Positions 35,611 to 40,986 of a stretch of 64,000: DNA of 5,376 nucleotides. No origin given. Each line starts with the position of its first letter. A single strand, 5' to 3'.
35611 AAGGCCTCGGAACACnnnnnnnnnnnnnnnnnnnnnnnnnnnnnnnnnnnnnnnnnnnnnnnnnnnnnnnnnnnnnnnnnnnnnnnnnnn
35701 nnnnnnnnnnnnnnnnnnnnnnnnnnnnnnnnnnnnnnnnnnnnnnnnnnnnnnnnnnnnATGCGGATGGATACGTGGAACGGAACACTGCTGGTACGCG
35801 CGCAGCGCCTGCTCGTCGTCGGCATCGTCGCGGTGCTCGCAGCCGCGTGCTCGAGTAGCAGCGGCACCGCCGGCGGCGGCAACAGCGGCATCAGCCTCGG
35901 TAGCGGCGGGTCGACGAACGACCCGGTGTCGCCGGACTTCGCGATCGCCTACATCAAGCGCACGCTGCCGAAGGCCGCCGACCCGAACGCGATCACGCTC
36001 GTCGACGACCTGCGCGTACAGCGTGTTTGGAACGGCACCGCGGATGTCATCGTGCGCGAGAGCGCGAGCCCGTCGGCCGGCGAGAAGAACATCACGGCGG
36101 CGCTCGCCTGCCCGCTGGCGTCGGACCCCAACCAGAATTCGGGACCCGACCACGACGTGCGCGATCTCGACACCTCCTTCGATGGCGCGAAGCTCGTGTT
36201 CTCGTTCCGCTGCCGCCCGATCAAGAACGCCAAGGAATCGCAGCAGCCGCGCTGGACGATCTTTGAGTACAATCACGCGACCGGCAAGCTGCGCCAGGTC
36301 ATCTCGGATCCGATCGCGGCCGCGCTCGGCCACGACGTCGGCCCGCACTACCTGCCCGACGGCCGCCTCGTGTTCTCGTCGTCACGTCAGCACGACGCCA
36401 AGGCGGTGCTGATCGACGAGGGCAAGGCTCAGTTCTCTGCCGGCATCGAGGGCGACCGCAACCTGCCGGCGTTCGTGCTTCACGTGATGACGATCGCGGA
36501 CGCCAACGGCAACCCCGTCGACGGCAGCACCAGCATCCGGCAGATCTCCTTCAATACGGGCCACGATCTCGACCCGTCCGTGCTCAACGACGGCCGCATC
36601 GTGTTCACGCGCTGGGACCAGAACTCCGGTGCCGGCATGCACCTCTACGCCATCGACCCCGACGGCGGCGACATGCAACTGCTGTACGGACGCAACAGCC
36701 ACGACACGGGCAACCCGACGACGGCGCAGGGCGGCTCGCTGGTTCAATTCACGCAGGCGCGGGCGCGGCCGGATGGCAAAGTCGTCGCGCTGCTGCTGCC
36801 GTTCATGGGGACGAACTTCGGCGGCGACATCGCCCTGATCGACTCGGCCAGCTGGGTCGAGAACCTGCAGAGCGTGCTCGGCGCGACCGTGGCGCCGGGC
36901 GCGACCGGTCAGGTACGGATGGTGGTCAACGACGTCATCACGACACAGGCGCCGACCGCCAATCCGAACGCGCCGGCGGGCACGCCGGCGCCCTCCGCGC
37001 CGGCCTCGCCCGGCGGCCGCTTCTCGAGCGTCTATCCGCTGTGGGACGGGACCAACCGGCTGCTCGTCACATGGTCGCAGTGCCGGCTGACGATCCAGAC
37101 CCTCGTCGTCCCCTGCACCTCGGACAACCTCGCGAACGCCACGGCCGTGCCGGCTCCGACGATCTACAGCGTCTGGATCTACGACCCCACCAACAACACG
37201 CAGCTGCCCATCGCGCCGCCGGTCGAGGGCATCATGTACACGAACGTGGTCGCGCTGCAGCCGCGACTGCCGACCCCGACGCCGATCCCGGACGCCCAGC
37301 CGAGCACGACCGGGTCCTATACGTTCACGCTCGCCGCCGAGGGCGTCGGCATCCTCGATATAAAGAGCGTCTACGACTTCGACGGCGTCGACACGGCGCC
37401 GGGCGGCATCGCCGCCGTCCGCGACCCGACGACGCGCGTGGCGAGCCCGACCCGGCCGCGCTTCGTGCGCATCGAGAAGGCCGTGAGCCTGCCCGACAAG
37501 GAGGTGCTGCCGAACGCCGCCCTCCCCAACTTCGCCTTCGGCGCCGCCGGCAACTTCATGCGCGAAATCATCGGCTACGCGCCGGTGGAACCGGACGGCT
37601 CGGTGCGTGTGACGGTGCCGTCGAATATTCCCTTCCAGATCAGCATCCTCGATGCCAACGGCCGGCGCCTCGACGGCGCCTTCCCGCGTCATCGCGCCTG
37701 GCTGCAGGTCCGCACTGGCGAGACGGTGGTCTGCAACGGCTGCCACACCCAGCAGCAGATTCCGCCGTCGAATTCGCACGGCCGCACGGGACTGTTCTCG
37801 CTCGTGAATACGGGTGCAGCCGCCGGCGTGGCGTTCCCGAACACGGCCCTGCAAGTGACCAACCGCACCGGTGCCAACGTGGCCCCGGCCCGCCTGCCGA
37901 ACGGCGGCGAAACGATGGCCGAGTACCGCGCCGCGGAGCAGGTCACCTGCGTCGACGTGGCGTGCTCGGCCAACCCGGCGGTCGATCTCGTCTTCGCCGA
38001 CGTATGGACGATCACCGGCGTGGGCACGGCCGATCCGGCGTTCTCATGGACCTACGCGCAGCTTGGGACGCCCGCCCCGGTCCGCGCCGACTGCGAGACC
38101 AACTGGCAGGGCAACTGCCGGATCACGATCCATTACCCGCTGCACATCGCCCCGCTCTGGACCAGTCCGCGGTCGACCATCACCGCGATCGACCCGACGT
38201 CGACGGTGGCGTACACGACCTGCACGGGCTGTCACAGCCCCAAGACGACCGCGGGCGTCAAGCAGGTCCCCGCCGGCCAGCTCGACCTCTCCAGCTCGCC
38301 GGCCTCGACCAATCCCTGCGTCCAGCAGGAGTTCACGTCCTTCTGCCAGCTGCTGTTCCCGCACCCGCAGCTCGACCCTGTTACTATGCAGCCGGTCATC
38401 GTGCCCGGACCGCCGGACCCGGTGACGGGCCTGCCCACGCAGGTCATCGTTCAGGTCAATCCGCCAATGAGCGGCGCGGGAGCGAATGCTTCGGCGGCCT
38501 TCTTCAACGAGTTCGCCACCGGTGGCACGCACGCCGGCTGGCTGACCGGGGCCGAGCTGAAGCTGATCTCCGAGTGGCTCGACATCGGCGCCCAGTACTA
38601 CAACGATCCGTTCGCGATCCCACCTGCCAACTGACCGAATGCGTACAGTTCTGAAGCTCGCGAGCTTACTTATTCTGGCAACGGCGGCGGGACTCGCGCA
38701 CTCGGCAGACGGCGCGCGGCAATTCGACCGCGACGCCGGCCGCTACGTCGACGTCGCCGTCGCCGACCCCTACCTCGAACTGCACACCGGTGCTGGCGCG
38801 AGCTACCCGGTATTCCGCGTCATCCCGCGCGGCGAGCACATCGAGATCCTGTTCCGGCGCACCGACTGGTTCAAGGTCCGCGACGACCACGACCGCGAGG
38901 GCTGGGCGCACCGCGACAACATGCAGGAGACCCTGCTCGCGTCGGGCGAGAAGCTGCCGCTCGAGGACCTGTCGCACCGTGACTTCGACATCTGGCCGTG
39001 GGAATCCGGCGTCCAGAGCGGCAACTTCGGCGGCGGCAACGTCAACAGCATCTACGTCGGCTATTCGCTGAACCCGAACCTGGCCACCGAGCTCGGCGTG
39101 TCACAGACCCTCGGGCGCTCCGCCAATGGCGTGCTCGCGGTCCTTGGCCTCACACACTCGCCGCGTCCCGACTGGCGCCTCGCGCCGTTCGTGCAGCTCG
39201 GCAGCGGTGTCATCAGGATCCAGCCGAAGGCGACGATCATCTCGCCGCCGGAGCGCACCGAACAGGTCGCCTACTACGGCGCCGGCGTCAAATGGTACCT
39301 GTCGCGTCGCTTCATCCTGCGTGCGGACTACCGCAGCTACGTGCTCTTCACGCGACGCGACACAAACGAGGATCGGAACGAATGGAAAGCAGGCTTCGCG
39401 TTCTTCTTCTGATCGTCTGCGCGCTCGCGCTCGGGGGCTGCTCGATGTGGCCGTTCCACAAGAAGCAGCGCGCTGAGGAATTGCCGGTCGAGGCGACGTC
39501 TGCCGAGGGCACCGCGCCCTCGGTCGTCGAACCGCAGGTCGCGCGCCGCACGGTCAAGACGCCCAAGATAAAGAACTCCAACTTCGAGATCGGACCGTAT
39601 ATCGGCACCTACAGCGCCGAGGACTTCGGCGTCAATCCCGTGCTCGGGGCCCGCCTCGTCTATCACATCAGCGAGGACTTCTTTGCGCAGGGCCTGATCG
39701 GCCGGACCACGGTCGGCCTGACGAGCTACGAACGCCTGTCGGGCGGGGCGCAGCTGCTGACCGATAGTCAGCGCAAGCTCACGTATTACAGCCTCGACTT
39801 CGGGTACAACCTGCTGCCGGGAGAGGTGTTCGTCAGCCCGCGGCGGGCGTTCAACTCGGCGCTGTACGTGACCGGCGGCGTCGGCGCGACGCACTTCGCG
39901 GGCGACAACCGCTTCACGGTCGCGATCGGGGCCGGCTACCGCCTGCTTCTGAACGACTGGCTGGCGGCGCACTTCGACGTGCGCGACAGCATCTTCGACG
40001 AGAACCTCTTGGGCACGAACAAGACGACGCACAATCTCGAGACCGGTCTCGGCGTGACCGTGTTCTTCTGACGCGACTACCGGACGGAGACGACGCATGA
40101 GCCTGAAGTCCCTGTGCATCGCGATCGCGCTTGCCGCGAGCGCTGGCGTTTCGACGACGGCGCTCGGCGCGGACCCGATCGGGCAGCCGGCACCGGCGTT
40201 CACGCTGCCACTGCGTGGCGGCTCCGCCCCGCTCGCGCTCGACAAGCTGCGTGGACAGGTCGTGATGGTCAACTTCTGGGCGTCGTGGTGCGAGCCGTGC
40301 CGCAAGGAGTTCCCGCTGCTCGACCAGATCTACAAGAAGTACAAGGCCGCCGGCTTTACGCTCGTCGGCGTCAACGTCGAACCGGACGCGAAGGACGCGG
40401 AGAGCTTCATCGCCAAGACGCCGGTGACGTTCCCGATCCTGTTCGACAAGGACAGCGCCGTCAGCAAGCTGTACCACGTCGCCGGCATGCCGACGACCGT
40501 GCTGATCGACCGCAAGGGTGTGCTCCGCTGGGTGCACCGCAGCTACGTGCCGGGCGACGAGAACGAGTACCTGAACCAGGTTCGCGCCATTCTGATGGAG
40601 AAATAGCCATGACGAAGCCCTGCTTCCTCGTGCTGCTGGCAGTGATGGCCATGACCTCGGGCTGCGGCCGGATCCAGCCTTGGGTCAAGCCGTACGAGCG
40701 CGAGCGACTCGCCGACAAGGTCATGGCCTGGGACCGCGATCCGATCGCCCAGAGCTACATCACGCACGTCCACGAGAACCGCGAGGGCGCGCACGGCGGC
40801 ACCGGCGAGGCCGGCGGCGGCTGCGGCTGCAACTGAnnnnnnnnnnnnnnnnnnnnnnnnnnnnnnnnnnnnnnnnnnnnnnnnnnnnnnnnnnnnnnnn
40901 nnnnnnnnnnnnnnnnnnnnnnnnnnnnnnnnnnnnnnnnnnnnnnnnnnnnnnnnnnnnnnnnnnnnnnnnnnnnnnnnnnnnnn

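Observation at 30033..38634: Uncharacterised exported multi-haem gene set: Tat DUF1501/DUF1552-like protein, LamG dihaem lipoprotein, DUF1585/1588-like monohaem protein and PD40 dihaem lipoprotein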

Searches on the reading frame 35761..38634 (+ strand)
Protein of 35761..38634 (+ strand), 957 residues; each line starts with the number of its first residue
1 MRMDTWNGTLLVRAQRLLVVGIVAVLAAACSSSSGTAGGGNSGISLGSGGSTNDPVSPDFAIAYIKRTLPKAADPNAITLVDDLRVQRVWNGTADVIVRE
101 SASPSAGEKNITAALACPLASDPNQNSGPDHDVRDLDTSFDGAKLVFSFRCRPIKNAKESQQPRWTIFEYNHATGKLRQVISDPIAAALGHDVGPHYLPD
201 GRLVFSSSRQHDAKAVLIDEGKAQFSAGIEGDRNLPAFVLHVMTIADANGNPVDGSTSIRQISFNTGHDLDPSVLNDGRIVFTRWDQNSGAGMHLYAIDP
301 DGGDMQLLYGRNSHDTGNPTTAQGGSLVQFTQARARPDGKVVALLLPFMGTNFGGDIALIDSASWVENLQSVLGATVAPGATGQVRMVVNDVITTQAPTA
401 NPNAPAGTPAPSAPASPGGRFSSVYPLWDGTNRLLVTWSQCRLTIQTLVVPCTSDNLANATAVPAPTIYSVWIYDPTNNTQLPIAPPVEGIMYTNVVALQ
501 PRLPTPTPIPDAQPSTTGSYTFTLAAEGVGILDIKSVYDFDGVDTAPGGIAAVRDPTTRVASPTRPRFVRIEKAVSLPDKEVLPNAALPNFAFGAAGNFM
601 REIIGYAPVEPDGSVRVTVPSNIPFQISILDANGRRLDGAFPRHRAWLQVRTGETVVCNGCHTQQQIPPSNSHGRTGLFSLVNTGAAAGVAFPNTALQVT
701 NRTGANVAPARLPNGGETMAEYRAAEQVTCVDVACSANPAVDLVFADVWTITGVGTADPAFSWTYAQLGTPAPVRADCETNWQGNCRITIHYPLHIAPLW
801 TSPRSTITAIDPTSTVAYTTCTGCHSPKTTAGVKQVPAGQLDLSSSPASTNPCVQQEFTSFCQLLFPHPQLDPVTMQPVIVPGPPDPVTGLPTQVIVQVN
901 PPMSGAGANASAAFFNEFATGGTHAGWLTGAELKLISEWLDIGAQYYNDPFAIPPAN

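Call 7: search_protein_families(library=pfam, proteins=[window:35761-38634:+], max_evalue=0.1)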
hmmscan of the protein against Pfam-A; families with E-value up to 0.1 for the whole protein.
window:35761-38634:+ (957 aa): 2 families
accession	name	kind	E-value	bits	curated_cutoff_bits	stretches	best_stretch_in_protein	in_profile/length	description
PF18582.6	HZS_alpha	-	3.3e-14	53.6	26.6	1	595-662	34-97/98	Hydrazine synthase alpha subunit middle domain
PF07676.18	PD40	-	2e-05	24.9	20.9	0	190-210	9-30/38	WD40-like Beta Propeller Repeat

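Call 8: search_protein_families(library=ncbifam, proteins=[window:35761-38634:+], max_evalue=0.1)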
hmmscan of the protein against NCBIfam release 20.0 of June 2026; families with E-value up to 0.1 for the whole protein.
window:35761-38634:+ (957 aa): 7 families
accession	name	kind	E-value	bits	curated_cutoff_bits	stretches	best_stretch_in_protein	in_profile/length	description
NF052339.1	hydrazine_alpha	equivalog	6e-11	41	800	1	601-663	527-585/804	hydrazine synthase subunit alpha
TIGR02800.1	propeller_TolB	equivalog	7.4e-05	21.9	343.15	1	257-334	313-386/418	Tol-Pal system beta propeller repeat protein TolB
NF053518.1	DipepPtdsDpp5Prph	equivalog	0.0058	15.2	900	1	129-213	193-271/655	dipeptidyl-peptidase Dpp5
NF000496.2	Fos_GSH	equivalog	0.013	15.6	180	0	283-310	90-117/136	fosfomycin resistance glutathione transferase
TIGR01905.1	paired_CXXCH_1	subfamily_domain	0.027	14.4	25.2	0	816-835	4-23/41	doubled CXXCH domain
NF000467.1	FosG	exception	0.05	13.6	240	0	279-306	81-108/132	FosG family fosfomycin resistance glutathione transferase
NF000026.1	154989_fosA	exception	0.063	13.4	275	0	278-310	85-117/141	FosA/FosA2 family fosfomycin resistance glutathione transferase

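Call 12: search_solved_structures(query=window:35761-38634:+, max_evalue=1)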
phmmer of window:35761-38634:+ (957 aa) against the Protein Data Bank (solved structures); distinct sequences matched with E-value up to 1: 2.
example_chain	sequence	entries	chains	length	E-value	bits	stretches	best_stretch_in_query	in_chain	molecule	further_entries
5c2v_A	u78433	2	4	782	4.4e-07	31.4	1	600-663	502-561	HYDRAZINE SYNTHASE ALPHA SUBUNIT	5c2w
1npb_A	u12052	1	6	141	0.92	10.5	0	276-310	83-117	fosfomycin-resistance protein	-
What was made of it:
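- On Hydrazine synthase alpha (HzsA), for g4: PF18582 E 3.3e-14, 53.6 bits against 26.6 (call 7); 5c2v_A E 4.4e-7 (call 12)
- HZS_alpha middle domain at E 3.3e-14, and a PDB match to hydrazine synthase alpha 5c2v_A (E 4.4e-7) immediately before the first CxxCH (calls 7, 12).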

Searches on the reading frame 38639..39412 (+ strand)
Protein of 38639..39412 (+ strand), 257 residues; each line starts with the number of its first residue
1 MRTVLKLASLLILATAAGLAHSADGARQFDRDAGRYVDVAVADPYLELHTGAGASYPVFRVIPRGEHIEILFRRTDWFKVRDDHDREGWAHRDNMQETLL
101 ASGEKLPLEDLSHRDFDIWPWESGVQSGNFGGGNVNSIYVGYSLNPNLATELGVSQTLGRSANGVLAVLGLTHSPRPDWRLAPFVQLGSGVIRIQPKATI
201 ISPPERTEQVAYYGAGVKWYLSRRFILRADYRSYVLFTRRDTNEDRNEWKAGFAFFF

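Call 10: search_protein_families(library=pfam, proteins=[window:38639-39412:+], max_evalue=0.01)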
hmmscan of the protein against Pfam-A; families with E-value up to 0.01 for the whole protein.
window:38639-39412:+ (257 aa): 2 families
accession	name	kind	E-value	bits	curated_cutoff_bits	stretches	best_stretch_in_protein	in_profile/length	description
PF08239.17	SH3_3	-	8.4e-10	39.1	27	1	46-94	3-52/54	Bacterial SH3 domain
PF13505.12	OMP_b-brl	-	2.7e-05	24.9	28.7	1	133-255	43-173/175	Outer membrane protein beta-barrel domain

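Call 56: search_protein_families(library=ncbifam, proteins=[window:38639-39412:+], max_evalue=0.01)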
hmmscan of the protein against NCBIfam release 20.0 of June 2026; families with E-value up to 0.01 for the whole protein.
window:38639-39412:+ (257 aa): 2 families
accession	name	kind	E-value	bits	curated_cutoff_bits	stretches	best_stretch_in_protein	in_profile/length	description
TIGR04211.1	SH3_and_anchor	equivalog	5.8e-08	32.6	65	1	46-98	8-61/198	TIGR04211 family SH3 domain-containing protein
TIGR04565.1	OMP_myx_plus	subfamily_domain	4e-07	30.2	60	1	188-257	94-161/161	outer membrane beta-barrel domain-containing protein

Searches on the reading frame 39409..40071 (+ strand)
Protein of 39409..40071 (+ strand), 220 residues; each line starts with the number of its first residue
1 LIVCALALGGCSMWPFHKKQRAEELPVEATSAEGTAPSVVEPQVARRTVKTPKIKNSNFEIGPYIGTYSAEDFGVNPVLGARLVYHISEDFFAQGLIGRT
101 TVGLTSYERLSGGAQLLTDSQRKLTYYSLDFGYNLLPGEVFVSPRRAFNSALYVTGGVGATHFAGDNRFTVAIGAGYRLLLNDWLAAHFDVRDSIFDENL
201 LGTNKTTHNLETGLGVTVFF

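Call 26: search_protein_families(library=pfam, proteins=[window:39409-40071:+], max_evalue=0.01)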
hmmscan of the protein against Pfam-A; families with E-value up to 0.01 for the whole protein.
window:39409-40071:+ (220 aa): 0 families

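Call 56: search_protein_families(library=ncbifam, proteins=[window:39409-40071:+], max_evalue=0.01)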
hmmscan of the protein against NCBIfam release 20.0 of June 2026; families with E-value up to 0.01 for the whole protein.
window:39409-40071:+ (220 aa): 1 family
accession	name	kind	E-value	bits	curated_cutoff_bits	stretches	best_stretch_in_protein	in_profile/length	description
TIGR04565.1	OMP_myx_plus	subfamily_domain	1.1e-46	158.7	60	1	66-220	2-161/161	outer membrane beta-barrel domain-containing protein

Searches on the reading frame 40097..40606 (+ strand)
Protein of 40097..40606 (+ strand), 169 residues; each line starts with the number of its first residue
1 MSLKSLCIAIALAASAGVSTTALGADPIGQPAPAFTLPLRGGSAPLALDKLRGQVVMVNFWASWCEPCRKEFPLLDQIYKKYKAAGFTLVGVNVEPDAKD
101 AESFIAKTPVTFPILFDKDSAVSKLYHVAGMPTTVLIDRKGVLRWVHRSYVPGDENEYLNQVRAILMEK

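Call 10: search_protein_families(library=pfam, proteins=[window:40097-40606:+], max_evalue=0.01)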
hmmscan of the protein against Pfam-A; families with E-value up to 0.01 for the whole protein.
window:40097-40606:+ (169 aa): 7 families
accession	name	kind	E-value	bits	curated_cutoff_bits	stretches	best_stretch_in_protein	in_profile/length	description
PF08534.16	Redoxin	-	1.8e-28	99.7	26.6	1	29-160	3-146/148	Redoxin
PF00578.27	AhpC-TSA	-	4e-28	98.3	26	1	28-145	1-123/124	AhpC/TSA family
PF13905.12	Thioredoxin_8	-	2.5e-15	57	27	1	53-141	1-92/94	Thioredoxin-like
PF00085.26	Thioredoxin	-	1.7e-09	38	23.5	1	54-104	19-68/103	Thioredoxin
PF13098.12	Thioredoxin_2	-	2.8e-07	31.3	27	1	52-155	4-99/104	Thioredoxin-like domain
PF00255.25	GSHPx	-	8.1e-05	22.6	27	1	44-92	12-59/108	Glutathione peroxidase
PF13911.12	AhpC-TSA_2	-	0.00056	20.7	27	0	79-124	6-50/114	AhpC/TSA antioxidant enzyme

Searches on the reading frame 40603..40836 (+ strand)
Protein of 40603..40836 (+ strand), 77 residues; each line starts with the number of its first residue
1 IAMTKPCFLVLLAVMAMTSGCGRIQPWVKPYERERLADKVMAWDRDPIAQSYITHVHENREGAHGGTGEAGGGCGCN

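Call 26: search_protein_families(library=pfam, proteins=[window:40603-40836:+], max_evalue=0.01)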
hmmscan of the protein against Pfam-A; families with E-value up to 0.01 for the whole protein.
window:40603-40836:+ (77 aa): 1 family
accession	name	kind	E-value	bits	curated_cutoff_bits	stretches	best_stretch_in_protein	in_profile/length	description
PF14086.11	DUF4266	-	2.2e-22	80.2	27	1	28-77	1-50/50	Domain of unknown function (DUF4266)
